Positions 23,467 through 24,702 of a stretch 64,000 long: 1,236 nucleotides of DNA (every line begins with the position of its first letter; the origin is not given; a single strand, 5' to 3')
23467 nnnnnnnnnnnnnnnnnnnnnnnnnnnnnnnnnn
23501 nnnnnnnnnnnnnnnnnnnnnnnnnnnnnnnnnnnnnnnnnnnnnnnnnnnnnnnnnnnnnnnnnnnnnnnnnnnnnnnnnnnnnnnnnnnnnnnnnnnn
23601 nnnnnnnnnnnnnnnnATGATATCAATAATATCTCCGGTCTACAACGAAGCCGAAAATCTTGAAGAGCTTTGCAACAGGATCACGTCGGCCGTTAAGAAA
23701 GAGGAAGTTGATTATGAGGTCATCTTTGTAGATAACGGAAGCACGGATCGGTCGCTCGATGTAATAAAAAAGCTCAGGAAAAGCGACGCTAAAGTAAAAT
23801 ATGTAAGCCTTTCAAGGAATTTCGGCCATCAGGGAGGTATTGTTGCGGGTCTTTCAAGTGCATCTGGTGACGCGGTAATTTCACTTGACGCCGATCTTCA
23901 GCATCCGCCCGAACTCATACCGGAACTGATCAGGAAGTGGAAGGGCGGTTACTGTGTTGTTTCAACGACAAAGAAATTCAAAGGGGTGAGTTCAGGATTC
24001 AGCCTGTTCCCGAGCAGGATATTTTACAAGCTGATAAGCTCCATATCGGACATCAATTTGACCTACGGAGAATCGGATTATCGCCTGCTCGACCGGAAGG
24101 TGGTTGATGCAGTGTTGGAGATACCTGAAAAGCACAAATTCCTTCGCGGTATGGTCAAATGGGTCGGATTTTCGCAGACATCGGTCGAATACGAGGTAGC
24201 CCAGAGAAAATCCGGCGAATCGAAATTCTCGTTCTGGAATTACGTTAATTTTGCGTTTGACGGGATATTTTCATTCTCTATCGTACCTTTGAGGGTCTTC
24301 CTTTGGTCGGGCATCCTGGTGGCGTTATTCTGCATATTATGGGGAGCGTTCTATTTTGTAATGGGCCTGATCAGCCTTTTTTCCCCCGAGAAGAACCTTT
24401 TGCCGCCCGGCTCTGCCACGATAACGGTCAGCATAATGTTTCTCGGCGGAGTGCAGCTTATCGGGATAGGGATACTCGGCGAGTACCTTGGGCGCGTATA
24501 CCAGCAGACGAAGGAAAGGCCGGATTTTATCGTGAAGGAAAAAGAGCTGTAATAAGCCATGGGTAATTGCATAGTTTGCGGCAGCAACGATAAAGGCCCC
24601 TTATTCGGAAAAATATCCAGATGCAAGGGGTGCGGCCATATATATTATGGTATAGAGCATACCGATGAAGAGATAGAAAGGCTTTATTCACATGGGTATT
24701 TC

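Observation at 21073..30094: Compositionally distinct lower-GC block embedded in the high-GC locus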

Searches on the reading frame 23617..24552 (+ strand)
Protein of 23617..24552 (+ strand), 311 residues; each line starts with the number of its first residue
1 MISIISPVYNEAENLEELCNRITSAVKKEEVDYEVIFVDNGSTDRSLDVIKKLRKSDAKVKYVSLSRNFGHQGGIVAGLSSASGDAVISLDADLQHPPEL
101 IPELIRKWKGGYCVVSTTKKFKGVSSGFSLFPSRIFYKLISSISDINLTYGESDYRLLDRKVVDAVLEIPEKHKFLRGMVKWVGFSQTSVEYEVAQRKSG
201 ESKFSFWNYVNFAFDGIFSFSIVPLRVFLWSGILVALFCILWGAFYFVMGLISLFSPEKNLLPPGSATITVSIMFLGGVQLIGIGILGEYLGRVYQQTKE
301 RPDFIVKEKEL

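Call 4: search_protein_families(library=pfam, proteins=[window:23617-24552:+])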
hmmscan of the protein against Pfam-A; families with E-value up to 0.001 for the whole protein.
window:23617-24552:+ (311 aa): 2 families
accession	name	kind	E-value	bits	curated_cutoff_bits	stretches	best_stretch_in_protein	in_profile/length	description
PF00535.33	Glycos_transf_2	-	2e-32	112.9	23.3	1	3-165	1-166/168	Glycosyl transferase family 2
PF10111.15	Glyco_tranf_2_2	-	2.2e-05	24.5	27.3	1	3-94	1-92/276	Glycosyltransferase like family 2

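Call 10: find_encoding_contigs(protein=window:23617-24552:+, flank=10000, max_places=6)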
Protein window:23617-24552:+ (311 aa): no gene with exactly this product is on record in the collection.

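Call 28: search_protein_families(library=ncbifam, proteins=[window:23617-24552:+], max_evalue=0.00001)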
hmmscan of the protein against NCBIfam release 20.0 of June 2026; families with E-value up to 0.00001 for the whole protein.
window:23617-24552:+ (311 aa): 13 families
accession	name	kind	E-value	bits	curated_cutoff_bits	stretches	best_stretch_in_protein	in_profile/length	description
NF047588.1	GlcsyltransPgfSStrep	equivalog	4.9e-89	298.6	500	1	2-309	3-305/308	glycosyltransferase PgfS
NF007986.1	PRK10714.1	equivalog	3e-54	184.2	529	1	2-307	8-309/316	undecaprenyl-phosphate 4-deoxy-4-formamido-L-arabinose transferase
TIGR03937.1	PgaC_IcaA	equivalog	2.6e-14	53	422.3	1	1-93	46-135/407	poly-beta-1,6-N-acetyl-D-glucosamine synthase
TIGR04283.1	glyco_like_mftF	equivalog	1.7e-11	44.1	182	1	2-108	1-97/221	TIGR04283 family arsenosugar biosynthesis glycosyltransferase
NF007482.0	PRK10073.1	equivalog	2e-11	43.5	423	1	2-105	8-107/334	glycosyltransferase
NF050050.1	ProtGlycPglI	equivalog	6.4e-11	42.2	500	1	2-115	4-115/306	GalNAc(5)-diNAcBac-PP-undecaprenol beta-1,3-glucosyltransferase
NF047683.1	TeichurnBiosyTuaG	equivalog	6.3e-10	39.1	400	1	2-99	8-102/252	teichuronic acid biosynthesis protein TuaG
NF038302.1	EPS_HpsE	equivalog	1.6e-09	37.2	300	1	3-93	4-96/307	hormogonium polysaccharide biosynthesis glycosyltransferase HpsE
TIGR03111.1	glyc2_xrt_Gpos1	hypoth_equivalog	1.3e-08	34.1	363.95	1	2-109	51-157/439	TIGR03111 family XrtG-associated glycosyltransferase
NF041875.1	EPS_EpsD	equivalog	2.2e-08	33.9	370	1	2-106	1-102/325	exopolysaccharide biosynthesis glycosyltransferase EpsD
TIGR04242.1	nodulat_NodC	equivalog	8.6e-08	31.5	550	1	3-107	51-155/395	chitooligosaccharide synthase NodC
NF010496.0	PRK13915.1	equivalog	1.4e-06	27.6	262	1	2-105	33-139/307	glucosyl-3-phosphoglycerate synthase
NF045692.1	OglycostaseCruG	equivalog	2.7e-06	26.6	600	1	2-121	43-166/386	2'-O-glycosyltransferase CruG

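Call 62: search_solved_structures(query=window:23617-24552:+, max_evalue=0.00001)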
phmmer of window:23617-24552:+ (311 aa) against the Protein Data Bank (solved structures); distinct sequences matched with E-value up to 0.00001: 10.
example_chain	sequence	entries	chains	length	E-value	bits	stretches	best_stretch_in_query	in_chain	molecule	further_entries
5ekp_C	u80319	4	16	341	3.3e-80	272.6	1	2-307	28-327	Uncharacterized glycosyltransferase sll0501 | Glycosyltransferase sll0501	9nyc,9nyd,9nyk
9nye_A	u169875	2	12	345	3.5e-80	272.5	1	2-307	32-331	Glycosyltransferase sll0501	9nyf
5eke_A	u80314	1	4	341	4.1e-79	269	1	2-307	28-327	Uncharacterized glycosyltransferase sll0501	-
9hwj_A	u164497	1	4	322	1.2e-46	162.4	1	2-308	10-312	Undecaprenyl-phosphate 4-deoxy-4-formamido-L-arabinose transferase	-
9bhc_C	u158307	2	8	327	1.9e-45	158.5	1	2-308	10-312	Undecaprenyl-phosphate 4-deoxy-4-formamido-L-arabinose transferase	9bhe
8vxh_A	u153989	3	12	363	2.7e-45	157.9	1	2-308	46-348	Undecaprenyl-phosphate 4-deoxy-4-formamido-L-arabinose transferase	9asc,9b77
5mlz_A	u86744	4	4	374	9.6e-22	80.6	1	2-125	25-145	Dolichol monophosphate mannose synthase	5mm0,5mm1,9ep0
2z87_A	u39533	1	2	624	4.6e-08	35.7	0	2-98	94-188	Chondroitin synthase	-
2z86_A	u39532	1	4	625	4.6e-08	35.6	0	2-98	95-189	Chondroitin synthase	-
5tze_C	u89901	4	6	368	6.1e-06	28.7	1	2-95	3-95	Glycosyl transferase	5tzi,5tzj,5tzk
